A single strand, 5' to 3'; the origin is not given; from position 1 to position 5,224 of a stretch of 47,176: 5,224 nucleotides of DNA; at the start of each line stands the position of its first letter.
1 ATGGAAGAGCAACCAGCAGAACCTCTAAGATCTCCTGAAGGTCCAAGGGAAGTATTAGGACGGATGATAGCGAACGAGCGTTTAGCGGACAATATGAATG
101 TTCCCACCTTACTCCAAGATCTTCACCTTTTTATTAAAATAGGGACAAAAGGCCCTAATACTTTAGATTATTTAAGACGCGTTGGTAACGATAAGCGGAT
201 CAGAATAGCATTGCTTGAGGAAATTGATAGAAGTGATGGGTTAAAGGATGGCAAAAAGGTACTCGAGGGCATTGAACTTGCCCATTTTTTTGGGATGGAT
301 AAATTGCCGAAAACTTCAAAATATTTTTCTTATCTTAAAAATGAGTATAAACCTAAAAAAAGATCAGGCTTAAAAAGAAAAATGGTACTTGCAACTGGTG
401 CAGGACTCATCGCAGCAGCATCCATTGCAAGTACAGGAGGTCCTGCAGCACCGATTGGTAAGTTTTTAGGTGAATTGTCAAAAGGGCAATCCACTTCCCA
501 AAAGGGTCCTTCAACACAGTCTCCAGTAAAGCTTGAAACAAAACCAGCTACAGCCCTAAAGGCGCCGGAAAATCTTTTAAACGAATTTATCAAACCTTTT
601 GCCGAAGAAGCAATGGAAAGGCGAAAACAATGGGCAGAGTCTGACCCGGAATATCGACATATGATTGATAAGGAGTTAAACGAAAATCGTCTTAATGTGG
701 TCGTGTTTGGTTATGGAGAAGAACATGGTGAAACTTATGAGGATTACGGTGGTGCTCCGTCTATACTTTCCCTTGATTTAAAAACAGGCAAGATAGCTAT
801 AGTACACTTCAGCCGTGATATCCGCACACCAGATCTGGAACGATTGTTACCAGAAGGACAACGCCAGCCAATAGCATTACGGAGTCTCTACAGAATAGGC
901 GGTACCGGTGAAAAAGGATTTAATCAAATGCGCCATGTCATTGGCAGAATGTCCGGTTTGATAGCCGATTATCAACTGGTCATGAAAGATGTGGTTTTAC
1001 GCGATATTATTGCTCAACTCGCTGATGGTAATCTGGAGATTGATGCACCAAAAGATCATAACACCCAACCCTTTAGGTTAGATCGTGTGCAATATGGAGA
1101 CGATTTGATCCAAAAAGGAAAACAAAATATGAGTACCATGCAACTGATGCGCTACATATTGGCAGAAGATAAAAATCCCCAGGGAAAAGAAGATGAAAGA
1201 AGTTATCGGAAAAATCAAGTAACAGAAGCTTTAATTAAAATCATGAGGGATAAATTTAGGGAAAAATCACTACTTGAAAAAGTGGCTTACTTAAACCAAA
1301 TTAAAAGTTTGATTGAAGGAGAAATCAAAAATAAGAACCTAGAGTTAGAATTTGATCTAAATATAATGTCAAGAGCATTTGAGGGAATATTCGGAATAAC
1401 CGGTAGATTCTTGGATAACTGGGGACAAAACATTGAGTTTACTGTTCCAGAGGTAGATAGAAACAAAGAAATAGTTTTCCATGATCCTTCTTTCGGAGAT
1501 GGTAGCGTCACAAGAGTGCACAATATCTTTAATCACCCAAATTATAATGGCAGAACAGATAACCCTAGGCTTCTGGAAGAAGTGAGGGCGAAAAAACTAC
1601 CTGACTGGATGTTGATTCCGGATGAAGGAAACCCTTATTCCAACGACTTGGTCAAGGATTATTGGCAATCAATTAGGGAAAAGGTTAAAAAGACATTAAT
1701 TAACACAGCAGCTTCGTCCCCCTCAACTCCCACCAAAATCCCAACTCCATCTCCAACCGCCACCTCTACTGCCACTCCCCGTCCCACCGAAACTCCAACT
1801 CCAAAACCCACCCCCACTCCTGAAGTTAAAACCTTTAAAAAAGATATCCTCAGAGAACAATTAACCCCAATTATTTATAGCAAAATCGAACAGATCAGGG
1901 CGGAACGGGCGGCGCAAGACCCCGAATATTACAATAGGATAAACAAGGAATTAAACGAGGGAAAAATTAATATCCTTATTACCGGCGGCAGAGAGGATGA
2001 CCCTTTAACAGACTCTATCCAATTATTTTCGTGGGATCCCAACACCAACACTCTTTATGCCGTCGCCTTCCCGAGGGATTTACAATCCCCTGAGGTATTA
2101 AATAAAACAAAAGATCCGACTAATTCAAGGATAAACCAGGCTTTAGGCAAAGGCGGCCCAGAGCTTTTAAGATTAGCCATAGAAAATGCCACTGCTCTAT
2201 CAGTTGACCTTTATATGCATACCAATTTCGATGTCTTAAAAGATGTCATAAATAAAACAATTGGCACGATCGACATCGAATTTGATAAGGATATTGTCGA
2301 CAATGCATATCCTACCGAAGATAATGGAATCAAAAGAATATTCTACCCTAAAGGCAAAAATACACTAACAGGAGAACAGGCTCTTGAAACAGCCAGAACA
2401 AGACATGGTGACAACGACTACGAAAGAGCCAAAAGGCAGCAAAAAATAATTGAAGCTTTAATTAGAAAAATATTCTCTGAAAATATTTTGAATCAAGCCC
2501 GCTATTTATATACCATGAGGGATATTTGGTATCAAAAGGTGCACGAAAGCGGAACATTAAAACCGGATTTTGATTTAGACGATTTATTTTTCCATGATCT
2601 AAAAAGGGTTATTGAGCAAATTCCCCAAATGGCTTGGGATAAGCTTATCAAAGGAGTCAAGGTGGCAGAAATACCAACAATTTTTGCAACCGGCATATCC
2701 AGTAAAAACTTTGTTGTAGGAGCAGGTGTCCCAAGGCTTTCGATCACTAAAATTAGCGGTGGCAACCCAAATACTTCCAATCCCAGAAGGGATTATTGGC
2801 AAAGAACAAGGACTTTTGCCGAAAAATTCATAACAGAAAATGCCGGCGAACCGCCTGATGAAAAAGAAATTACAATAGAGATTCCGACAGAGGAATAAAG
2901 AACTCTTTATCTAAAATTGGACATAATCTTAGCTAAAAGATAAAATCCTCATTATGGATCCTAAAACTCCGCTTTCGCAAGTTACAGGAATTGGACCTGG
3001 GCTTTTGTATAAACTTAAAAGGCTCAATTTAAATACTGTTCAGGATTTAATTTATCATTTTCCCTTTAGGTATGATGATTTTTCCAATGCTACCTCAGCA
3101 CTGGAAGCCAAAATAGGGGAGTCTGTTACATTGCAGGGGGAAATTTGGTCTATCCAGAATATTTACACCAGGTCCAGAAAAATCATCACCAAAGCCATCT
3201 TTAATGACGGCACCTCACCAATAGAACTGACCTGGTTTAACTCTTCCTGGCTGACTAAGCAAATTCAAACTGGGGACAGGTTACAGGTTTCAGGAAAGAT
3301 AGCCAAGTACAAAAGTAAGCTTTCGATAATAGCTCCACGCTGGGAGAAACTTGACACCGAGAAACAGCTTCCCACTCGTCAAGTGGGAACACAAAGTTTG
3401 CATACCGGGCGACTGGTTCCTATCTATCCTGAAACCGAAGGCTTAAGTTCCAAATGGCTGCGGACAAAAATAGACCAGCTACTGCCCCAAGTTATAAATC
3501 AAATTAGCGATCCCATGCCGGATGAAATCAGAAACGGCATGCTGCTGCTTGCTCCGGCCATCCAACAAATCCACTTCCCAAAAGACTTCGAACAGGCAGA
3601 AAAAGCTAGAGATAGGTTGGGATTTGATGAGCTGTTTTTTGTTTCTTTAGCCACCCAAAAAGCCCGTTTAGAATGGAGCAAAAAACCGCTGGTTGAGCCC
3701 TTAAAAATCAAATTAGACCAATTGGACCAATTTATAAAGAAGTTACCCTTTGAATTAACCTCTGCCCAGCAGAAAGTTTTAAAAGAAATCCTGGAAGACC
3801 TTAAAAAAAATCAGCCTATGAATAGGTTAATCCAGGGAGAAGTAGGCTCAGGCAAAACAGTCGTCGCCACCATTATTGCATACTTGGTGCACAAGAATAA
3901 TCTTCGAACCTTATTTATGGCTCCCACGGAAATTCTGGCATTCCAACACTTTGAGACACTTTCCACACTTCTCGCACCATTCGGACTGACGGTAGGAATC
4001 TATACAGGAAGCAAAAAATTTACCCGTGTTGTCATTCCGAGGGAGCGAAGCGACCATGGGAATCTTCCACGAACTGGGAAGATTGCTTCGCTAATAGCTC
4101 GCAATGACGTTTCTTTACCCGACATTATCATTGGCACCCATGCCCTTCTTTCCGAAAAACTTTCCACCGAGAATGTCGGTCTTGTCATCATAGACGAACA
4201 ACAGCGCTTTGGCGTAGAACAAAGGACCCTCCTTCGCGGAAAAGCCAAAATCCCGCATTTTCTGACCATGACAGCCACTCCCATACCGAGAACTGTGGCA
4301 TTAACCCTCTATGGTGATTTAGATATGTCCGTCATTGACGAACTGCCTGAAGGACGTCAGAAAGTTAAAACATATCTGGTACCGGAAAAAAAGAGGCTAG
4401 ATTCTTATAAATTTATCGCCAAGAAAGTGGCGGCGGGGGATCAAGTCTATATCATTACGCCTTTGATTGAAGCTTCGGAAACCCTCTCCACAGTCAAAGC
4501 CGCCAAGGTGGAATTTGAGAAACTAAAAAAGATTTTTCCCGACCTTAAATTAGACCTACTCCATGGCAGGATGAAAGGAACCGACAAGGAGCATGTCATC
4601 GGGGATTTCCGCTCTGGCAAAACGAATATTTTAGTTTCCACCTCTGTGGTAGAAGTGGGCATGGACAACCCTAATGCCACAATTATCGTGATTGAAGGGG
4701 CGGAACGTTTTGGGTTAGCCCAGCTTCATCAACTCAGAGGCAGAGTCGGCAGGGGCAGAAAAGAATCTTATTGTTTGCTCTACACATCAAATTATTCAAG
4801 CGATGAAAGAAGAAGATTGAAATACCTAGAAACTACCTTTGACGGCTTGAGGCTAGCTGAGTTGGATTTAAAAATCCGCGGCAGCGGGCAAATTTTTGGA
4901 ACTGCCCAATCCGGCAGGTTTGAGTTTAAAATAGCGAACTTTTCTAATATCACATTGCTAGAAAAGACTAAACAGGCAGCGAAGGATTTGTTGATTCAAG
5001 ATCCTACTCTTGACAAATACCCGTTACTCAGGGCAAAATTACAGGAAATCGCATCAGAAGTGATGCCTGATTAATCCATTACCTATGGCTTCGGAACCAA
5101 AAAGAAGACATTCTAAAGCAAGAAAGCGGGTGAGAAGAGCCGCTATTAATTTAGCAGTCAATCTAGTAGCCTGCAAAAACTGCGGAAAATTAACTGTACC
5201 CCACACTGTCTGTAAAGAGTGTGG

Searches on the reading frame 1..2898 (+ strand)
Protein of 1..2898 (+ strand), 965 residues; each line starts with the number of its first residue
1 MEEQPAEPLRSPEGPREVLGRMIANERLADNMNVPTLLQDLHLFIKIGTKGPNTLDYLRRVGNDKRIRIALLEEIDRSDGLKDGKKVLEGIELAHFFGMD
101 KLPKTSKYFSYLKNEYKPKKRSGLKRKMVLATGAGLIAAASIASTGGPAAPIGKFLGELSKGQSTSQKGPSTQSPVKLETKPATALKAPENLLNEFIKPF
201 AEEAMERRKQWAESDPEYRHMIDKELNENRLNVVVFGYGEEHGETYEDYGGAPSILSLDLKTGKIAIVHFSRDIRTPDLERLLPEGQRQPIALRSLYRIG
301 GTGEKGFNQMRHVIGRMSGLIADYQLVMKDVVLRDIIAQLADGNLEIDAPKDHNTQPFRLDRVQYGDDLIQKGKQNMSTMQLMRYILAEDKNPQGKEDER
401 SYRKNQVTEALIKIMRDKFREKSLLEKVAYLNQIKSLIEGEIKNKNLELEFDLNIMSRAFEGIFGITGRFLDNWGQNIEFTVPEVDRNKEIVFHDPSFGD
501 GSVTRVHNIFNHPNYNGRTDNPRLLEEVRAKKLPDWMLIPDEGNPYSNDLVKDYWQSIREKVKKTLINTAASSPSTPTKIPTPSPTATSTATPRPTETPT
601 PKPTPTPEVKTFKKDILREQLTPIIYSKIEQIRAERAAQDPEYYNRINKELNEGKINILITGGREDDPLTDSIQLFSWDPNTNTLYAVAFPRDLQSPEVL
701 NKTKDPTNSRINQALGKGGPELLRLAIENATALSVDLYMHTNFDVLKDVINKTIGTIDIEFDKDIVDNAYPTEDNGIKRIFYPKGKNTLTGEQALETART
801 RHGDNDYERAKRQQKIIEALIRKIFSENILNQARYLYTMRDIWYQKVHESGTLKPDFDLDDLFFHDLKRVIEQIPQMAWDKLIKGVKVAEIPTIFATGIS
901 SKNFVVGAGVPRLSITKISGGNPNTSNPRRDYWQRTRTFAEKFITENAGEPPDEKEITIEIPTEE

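Call 9: search_protein_families(library=pfam, proteins=[window:1-2898:+], max_evalue=0.0001)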
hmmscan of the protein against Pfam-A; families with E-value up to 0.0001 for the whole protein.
window:1-2898:+ (965 aa): 1 family
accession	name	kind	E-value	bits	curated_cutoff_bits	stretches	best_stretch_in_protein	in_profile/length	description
PF03816.19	LytR_cpsA_psr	-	5.7e-32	111.4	24.6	1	670-824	2-148/150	LytR_cpsA_psr family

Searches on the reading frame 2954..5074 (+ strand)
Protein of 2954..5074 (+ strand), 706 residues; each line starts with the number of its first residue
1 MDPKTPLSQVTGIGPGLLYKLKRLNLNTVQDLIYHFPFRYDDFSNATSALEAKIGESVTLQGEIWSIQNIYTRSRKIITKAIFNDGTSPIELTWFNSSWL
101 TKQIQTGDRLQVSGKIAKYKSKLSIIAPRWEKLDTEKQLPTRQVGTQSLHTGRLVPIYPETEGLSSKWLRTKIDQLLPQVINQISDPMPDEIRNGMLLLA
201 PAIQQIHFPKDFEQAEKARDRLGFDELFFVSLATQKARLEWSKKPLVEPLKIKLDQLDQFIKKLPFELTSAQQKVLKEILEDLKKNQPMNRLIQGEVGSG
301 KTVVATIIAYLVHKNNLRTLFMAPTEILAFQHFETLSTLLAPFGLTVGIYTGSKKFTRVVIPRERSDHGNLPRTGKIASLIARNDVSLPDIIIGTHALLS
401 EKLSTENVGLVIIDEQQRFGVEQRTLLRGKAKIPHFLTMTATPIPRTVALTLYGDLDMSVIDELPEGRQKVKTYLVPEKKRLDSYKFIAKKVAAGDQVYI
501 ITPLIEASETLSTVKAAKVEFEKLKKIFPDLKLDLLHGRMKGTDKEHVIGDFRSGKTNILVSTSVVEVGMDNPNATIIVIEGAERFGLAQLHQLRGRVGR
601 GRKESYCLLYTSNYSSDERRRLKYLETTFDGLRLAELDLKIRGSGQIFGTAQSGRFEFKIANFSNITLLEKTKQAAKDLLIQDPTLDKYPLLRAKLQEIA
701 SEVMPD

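Call 9: search_protein_families(library=pfam, proteins=[window:2954-5074:+], max_evalue=0.0001)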
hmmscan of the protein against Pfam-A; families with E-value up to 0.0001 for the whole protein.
window:2954-5074:+ (706 aa): 7 families
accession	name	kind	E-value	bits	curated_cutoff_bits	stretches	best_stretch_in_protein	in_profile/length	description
PF00270.35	DEAD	-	3.1e-19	69.7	26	1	269-448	1-164/167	DEAD/DEAH box helicase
PF17191.10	RecG_wedge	-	8.2e-18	64.9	23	1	13-178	8-160/162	RecG wedge domain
PF00271.37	Helicase_C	-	5e-17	62.6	23.5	1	491-600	11-108/110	Helicase conserved C-terminal domain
PF04851.21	ResIII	-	1.2e-12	48.5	22.5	1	266-443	2-162/164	Type III restriction enzyme, res subunit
PF01336.31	tRNA_anti-codon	-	3.6e-12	46.5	27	1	58-133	1-75/75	OB-fold nucleic acid binding domain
PF19833.4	RecG_dom3_C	-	1.1e-09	38.6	26.8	1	628-700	1-77/87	ATP-dependent DNA helicase RecG, domain 3, C-terminal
PF22590.2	Cas3-like_C_2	-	3.8e-05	24.4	27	0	512-602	10-105/106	CRISPR-associated nuclease/helicase Cas3, C-terminal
